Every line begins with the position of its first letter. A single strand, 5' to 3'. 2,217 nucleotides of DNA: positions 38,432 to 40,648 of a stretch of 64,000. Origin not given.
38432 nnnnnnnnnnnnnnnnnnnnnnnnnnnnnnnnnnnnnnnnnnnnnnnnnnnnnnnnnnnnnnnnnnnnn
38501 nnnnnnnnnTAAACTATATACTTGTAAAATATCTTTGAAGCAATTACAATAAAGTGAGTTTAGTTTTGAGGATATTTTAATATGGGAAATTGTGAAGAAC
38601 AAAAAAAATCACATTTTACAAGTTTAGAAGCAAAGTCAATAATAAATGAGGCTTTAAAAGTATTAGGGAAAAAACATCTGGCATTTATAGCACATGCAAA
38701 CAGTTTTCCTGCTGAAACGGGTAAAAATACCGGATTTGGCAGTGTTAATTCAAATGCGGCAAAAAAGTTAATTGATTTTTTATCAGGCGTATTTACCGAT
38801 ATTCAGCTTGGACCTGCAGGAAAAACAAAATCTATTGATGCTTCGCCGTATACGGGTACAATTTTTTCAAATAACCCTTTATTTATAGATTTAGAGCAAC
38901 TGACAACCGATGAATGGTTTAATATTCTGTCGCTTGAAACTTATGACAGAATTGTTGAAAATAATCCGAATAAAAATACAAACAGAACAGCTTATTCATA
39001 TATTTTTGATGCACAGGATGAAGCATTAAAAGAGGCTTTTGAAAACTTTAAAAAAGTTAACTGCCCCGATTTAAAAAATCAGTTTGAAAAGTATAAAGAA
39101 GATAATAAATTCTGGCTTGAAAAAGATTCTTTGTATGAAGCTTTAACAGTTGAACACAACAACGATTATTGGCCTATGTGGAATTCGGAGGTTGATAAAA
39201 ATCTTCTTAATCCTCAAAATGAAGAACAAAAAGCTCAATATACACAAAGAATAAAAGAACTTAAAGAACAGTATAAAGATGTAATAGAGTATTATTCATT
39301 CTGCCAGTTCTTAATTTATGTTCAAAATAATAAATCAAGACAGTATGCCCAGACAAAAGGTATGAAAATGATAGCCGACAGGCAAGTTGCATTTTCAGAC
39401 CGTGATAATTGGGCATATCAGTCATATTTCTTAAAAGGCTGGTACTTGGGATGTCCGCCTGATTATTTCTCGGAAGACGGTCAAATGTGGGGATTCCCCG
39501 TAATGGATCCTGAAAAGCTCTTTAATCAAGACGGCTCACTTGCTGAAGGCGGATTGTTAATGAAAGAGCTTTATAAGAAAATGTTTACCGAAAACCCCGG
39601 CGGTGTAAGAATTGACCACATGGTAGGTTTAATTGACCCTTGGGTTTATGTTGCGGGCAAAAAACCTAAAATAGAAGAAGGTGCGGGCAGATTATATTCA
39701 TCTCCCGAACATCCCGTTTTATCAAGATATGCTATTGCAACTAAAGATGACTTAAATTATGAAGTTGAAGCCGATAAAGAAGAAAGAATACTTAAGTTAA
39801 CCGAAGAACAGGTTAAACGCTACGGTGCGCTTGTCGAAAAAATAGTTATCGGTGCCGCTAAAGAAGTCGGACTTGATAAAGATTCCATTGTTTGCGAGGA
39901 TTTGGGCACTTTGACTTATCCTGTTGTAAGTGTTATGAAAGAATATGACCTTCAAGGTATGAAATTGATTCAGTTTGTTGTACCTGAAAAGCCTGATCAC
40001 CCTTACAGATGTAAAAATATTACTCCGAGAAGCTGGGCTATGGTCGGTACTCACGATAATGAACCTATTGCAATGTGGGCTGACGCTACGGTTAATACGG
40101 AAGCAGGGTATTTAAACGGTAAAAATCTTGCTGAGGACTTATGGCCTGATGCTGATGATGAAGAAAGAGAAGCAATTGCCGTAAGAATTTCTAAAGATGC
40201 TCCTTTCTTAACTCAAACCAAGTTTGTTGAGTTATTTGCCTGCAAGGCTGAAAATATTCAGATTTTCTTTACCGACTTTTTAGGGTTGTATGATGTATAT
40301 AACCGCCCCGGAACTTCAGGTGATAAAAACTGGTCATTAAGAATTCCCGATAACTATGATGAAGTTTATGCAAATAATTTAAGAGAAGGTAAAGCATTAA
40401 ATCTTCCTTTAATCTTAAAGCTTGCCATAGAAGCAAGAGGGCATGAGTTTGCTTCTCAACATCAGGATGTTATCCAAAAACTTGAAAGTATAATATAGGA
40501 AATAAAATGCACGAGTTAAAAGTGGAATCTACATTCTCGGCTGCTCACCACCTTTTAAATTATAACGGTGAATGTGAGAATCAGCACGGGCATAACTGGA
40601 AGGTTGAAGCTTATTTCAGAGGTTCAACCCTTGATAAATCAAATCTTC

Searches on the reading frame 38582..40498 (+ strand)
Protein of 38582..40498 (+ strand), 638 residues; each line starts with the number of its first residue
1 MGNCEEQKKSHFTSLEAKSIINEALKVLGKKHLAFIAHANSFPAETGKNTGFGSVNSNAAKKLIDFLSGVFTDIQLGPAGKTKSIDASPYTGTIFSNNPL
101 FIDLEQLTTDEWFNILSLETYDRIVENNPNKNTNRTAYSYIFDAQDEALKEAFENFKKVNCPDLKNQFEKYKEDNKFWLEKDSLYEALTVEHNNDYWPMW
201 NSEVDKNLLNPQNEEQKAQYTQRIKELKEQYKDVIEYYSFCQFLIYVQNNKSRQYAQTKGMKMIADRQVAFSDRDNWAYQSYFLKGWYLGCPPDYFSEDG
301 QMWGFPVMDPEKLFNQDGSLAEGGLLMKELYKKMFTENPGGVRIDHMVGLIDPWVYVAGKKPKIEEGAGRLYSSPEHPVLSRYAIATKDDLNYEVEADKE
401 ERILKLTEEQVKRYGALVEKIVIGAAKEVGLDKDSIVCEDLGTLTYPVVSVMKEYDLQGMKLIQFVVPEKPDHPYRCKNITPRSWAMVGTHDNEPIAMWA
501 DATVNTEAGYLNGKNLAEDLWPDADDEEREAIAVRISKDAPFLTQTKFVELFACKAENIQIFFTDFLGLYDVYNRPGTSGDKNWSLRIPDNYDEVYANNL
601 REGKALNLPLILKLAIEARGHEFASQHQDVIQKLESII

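Call 3: search_protein_families(library=pfam, proteins=[window:38582-40498:+], max_evalue=1)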
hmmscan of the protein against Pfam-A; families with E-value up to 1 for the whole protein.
window:38582-40498:+ (638 aa): 1 family
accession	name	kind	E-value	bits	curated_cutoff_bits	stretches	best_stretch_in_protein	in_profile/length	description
PF02446.23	Glyco_hydro_77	-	1.8e-65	222.1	25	1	45-589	9-460/465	4-alpha-glucanotransferase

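Call 4: search_protein_families(library=ncbifam, proteins=[window:38582-40498:+], max_evalue=1)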
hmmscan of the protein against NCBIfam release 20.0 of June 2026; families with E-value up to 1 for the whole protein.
window:38582-40498:+ (638 aa): 12 families
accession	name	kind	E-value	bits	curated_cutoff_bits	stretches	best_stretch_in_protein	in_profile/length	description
NF011080.0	PRK14508.1-3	subfamily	7.4e-49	166.7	477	2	36-359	10-311/496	4-alpha-glucanotransferase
NF011079.0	PRK14508.1-2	subfamily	9e-46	156.4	555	2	30-389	9-343/506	4-alpha-glucanotransferase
NF011081.0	PRK14508.1-4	equivalog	2.2e-45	155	556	2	42-364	32-331/529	4-alpha-glucanotransferase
NF011078.0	PRK14508.1-1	subfamily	1.2e-32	113.4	776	2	36-361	9-312/503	4-alpha-glucanotransferase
TIGR00217.1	malQ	equivalog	1.5e-32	113.2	205.65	2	28-390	39-392/587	4-alpha-glucanotransferase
NF011083.0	PRK14510.1-2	equivalog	4.5e-24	84.1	1322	2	60-354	703-1014/1186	bifunctional glycogen debranching protein GlgX/4-alpha-glucanotransferase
NF011077.0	PRK14507.1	equivalog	8.6e-22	76.4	2148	1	98-360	239-496/1693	malto-oligosyltrehalose synthase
NF008274.0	PRK11052.1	equivalog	1.4e-21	76.8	806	1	131-361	245-466/695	4-alpha-glucanotransferase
NF011082.0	PRK14510.1-1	equivalog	5.2e-10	37.3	2511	1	98-351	941-1182/1410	bifunctional glycogen debranching protein GlgX/4-alpha-glucanotransferase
TIGR02401.1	trehalose_TreY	equivalog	0.0064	14.8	498.65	1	133-358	107-274/838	malto-oligosyltrehalose synthase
NF041787.1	anti-phage_ZorB2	equivalog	0.016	15.3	400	1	183-250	39-104/210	type II Zorya anti-phage system protein ZorB2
NF011086.0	PRK14511.1-3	equivalog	0.13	10.4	1411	0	135-244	112-218/924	malto-oligosyltrehalose synthase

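Call 34: find_related_loci(query=window:38582-40498:+, collection=genome_contigs, flank=7000)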
Query window:38582-40498:+ (638 aa) in genome_contigs; peptide patterns used: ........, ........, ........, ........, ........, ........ (x = any residue, [..] = any of these).
118 stretches matched a pattern; 104 encode a relative of the query (tblastn E <= 1e-3); the best 80 are kept; 80 distinct loci.
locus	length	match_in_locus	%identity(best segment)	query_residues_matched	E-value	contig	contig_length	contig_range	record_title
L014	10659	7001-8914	99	1-638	0e+0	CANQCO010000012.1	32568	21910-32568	MAG: Candidatus Gastranaerophilales bacterium isolate Lapin-005__bin11 genome assembly, contig: Lapin-005__NODE_1740_len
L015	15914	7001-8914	88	1-638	0e+0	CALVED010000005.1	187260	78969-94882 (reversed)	MAG: Candidatus Gastranaerophilales bacterium isolate BRZ_AN__bin63 genome assembly, contig: BRZ_AN__NODE_71_length_1872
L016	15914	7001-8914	87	1-638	0e+0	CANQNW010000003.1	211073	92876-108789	MAG: Candidatus Gastranaerophilales bacterium isolate Lapin-032__bin58 genome assembly, contig: Lapin-032__NODE_50_lengt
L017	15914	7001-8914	88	1-638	0e+0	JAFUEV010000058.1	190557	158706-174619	Bacterium isolate RGIG4430 Roe_deer_Omasum-3__c134875, whole genome shotgun sequence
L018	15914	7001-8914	87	1-638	0e+0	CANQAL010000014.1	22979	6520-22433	MAG: Candidatus Gastranaerophilales bacterium isolate Lapin-004__bin44 genome assembly, contig: Lapin-004__NODE_2738_len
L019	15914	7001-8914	87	1-638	0e+0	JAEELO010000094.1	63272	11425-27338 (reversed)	MAG: Candidatus Gastranaerophilales bacterium isolate Tb.RUG.218 k141_9731291_flag=0_multi=24.0257_len=63272, whole geno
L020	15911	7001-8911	88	1-638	0e+0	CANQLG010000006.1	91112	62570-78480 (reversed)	MAG: Candidatus Gastranaerophilales bacterium isolate Lapin-015__bin9 genome assembly, contig: Lapin-015__NODE_172_lengt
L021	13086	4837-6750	87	1-638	0e+0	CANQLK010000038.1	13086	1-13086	MAG: Candidatus Gastranaerophilales bacterium isolate Lapin-015__bin52 genome assembly, contig: Lapin-015__NODE_4745_len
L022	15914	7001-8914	86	1-638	0e+0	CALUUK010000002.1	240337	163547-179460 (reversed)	MAG: Candidatus Gastranaerophilales bacterium isolate BRZ_GD__bin33 genome assembly, contig: BRZ_GD__NODE_58_length_2403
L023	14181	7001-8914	87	1-638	0e+0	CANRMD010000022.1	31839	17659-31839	MAG: Candidatus Gastranaerophilales bacterium isolate Lapin-011__bin49 genome assembly, contig: Lapin-011__NODE_1282_len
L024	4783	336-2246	87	1-638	0e+0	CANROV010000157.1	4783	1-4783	MAG: Candidatus Gastranaerophilales bacterium isolate Lapin-020__bin105 genome assembly, contig: Lapin-020__NODE_27568_l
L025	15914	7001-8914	86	1-638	0e+0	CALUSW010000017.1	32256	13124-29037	MAG: Candidatus Gastranaerophilales bacterium isolate BRZ_DE__bin55 genome assembly, contig: BRZ_DE__NODE_1391_length_32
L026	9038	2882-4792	87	1-638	0e+0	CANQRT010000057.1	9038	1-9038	MAG: Candidatus Gastranaerophilales bacterium isolate Lapin-023__bin89 genome assembly, contig: Lapin-023__NODE_9752_len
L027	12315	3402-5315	86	1-638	0e+0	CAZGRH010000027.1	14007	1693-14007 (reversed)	MAG TPA_asm: uncultured Muribaculaceae bacterium isolate SRP225648_co1_173 genome assembly, contig: NODE_10968_length_14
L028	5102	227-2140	86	1-638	0e+0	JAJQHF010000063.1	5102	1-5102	MAG: Candidatus Gastranaerophilales bacterium isolate U.4_7 NODE_2244_length_5102_cov_7.191797, whole genome shotgun seq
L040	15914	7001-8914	86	1-638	0e+0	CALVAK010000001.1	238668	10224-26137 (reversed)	MAG: Candidatus Gastranaerophilales bacterium isolate BRZ_CG__bin97 genome assembly, contig: BRZ_CG__NODE_37_length_2386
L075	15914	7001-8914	86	1-638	0e+0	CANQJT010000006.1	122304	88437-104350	MAG: Candidatus Gastranaerophilales bacterium isolate Lapin-032__bin101 genome assembly, contig: Lapin-032__NODE_240_len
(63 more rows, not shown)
